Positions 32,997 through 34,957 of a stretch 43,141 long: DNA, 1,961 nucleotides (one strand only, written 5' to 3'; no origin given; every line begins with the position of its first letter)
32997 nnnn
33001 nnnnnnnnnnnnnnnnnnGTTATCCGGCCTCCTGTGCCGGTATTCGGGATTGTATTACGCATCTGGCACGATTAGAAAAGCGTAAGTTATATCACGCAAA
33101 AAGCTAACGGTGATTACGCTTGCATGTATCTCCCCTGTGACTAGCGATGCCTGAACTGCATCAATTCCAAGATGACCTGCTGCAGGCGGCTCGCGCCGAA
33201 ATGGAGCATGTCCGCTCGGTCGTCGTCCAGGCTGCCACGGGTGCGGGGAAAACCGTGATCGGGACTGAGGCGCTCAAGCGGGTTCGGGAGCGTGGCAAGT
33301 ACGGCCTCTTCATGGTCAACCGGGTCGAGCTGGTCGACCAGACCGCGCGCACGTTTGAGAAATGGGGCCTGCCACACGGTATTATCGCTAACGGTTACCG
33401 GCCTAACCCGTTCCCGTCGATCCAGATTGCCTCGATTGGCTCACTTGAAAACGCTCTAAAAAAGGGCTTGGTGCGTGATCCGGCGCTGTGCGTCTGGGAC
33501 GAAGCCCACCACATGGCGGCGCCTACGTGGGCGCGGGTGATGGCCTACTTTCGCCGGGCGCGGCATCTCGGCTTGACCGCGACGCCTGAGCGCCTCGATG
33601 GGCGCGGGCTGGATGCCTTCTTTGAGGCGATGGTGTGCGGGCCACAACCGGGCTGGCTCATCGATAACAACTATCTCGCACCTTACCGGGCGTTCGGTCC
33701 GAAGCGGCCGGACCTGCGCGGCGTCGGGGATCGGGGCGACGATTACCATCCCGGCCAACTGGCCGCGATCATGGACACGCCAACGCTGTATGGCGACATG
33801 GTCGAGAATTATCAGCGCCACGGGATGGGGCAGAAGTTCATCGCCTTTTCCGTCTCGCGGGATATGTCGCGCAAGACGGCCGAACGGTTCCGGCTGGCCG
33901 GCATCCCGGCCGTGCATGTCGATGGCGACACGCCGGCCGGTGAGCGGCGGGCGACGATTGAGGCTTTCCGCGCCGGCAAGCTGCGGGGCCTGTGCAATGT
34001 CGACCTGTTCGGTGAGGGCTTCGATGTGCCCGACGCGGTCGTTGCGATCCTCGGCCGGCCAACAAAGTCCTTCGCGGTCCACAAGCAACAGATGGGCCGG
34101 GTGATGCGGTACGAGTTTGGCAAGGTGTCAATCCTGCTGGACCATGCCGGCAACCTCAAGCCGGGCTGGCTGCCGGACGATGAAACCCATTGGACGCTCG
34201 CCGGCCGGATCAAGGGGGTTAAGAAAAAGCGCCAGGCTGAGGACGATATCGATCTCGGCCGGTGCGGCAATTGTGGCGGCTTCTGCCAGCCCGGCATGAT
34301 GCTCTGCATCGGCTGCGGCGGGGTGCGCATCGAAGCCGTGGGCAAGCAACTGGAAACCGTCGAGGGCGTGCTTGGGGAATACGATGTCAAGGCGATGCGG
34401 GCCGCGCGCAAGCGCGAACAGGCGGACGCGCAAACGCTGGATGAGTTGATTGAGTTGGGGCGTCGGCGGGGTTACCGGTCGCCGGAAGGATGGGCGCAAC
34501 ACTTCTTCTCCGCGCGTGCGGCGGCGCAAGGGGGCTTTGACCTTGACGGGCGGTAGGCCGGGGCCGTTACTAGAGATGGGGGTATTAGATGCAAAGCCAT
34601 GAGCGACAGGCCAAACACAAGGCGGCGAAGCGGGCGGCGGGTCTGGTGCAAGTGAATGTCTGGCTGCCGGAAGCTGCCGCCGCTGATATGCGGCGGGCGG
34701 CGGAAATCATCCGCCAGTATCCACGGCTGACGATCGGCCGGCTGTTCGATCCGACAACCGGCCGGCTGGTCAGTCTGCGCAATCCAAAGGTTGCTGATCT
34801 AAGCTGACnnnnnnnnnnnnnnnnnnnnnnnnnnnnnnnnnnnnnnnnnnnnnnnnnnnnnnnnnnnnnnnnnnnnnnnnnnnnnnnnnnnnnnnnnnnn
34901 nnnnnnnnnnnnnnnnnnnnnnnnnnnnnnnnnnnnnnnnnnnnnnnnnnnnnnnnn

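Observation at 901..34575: Exact 10-mer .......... (mostly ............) present seven times on both strands, mainly at gene junctions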

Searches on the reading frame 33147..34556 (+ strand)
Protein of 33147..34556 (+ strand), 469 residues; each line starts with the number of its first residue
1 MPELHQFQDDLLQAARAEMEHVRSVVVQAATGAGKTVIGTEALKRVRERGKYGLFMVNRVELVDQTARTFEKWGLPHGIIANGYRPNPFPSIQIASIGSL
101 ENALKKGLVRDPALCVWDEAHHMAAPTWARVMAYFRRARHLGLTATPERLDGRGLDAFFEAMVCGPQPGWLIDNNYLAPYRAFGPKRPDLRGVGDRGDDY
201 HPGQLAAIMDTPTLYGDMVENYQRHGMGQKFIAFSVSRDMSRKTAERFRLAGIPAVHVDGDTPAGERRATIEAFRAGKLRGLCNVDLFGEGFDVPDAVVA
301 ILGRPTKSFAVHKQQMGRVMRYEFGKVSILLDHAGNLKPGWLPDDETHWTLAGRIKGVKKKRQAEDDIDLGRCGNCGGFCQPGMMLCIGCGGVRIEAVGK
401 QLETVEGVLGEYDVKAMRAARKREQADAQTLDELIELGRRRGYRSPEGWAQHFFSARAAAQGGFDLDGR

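Call 9: search_protein_families(library=phrogs, proteins=[window:33147-34556:+], max_evalue=0.001)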
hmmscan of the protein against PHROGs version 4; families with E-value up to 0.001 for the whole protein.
window:33147-34556:+ (469 aa): 6 families
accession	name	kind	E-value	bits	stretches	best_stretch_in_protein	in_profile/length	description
phrog_16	-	DNA, RNA and nucleotide metabolism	1.7e-85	289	1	1-394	270-653/986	DNA helicase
phrog_16694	-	unknown function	2.5e-08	33.3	0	15-71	287-345/1010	-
phrog_9690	-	DNA, RNA and nucleotide metabolism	4.4e-06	26.9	1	256-323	189-257/306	DNA helicase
phrog_2488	-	DNA, RNA and nucleotide metabolism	1e-05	25.5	1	4-71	19-92/579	DNA helicase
phrog_34481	-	unknown function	0.0002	22.2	1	20-83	48-111/132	-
phrog_16259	-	DNA, RNA and nucleotide metabolism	0.00039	20.8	1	4-124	118-237/330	DNA helicase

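Call 13: search_protein_families(library=pfam, proteins=[window:33147-34556:+], max_evalue=0.01)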
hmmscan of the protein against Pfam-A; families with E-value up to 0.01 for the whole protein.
window:33147-34556:+ (469 aa): 4 families
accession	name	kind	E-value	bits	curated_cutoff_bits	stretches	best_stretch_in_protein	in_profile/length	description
PF04851.21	ResIII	-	2.9e-22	79.7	22.5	1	3-149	3-164/164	Type III restriction enzyme, res subunit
PF00271.37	Helicase_C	-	3.6e-15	56.6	23.5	1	224-322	11-109/110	Helicase conserved C-terminal domain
PF00270.35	DEAD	-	4.7e-11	43.1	26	1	18-148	10-161/167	DEAD/DEAH box helicase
PF18766.7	SWI2_SNF2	-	0.0015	18.7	26.7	0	20-153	16-161/221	SWI2/SNF2 ATPase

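Call 64: find_homologous_proteins(query=window:33147-34556:+, max_evalue=1e-30)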
Query window:33147-34556:+ (469 aa): 2815 proteins with E <= 1e-30 among 8000 candidates; the best 120 are listed.
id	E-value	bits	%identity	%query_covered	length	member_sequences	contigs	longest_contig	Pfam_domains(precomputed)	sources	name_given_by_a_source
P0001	0.0e+0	1092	100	100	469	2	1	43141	PF00270.36,PF00271.38,PF04851.22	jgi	jgi:DNA repair protein RadD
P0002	2.1e-127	444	48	98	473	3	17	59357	PF00270.36,PF00271.38,PF04851.22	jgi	jgi:DNA repair protein RadD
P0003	1.3e-125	438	47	98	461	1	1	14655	PF00270.36,PF00271.38,PF04851.22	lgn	-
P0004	2.3e-125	437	46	98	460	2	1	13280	PF00270.36,PF00271.38,PF04851.22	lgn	-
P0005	5.4e-125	436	45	98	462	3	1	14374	PF00270.36,PF00271.38,PF04851.22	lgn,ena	-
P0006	1.1e-121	425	47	97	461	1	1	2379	PF00270.36,PF00271.38,PF04851.22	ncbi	-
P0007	2.0e-121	424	47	97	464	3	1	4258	PF00270.36,PF00271.38,PF04851.22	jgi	-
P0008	3.1e-121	424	47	97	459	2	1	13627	PF00270.36,PF00271.38,PF04851.22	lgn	-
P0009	4.1e-121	423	47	97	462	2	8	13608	PF00270.36,PF00271.38,PF04851.22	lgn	-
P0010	4.4e-121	423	47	97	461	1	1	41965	PF00270.36,PF00271.38,PF04851.22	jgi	-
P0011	2.0e-120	421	46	98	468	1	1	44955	PF00270.36,PF00271.38,PF04851.22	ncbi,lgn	-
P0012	4.1e-120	420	48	98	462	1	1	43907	PF00270.36,PF00271.38,PF04851.22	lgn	-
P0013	1.3e-119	418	46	98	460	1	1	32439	PF00270.36,PF00271.38,PF04851.22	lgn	-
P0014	1.4e-119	418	46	97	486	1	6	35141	PF00270.36,PF18766.8,PF00271.38,PF04851.22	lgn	-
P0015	3.6e-119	417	45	97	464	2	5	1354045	PF00270.36,PF00271.38,PF04851.22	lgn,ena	-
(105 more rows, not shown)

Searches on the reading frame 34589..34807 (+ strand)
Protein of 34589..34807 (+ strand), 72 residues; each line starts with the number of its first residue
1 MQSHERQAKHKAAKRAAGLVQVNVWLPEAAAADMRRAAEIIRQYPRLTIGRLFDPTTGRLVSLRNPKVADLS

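Call 28: search_protein_families(library=phrogs, proteins=[window:34589-34807:+], max_evalue=0.01)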
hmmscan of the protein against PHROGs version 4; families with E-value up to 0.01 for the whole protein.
window:34589-34807:+ (72 aa): 2 families
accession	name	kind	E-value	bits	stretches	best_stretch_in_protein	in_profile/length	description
phrog_11804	-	unknown function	2.3e-08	34.9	1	6-63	3-60/61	-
phrog_29876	-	unknown function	4.9e-05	24.7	1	1-44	12-53/82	-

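Call 46: search_protein_families(library=pfam, proteins=[window:34589-34807:+], max_evalue=0.1)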
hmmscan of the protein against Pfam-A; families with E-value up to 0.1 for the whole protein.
window:34589-34807:+ (72 aa): 2 families
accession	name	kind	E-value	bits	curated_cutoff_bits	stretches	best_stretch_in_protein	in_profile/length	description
PF11455.13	MazE-like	-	0.0052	17.2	22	1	5-43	2-38/65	Antitoxin MazE-like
PF16509.11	KORA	-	0.079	13.6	26.7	0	9-35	57-83/84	TrfB plasmid transcriptional repressor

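Call 54: search_protein_families(library=ncbifam, proteins=[window:34589-34807:+], max_evalue=0.1)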
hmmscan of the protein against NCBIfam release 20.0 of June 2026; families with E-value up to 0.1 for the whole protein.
window:34589-34807:+ (72 aa): 1 family
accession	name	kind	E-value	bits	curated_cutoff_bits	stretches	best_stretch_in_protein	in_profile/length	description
NF041430.1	UrfF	equivalog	0.056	13.5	100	1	5-42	19-56/68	plasmid repression protein F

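Call 81: predict_structure(alignment_id=A1)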
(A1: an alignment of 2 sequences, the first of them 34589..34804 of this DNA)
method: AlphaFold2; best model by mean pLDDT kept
length: 72 residues; sequences in the alignment: 2
mean_pLDDT: 67.0   pTM: 0.34
mean pLDDT of the five models: 67.0, 58.3, 56.9, 56.8, 55.7
residues with pLDDT >= 90: 0; 70-90: 39; 50-70: 25; < 50: 8
segments of 3 or more residues with pLDDT < 50: 67-72
pLDDT, mean of each block of 10 residues (from residue 1): 69 74 77 80 68 60 49 39
secondary structure, 60 per line:
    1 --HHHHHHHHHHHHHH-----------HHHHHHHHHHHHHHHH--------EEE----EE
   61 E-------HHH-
elements in order: H3-16 H28-43 E52-54 E59-61
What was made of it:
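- The model of the small paralog was poor (pLDDT 67, call 81).
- Tried and rejected: The model was of low confidence (call 81), so I ran no fold search.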
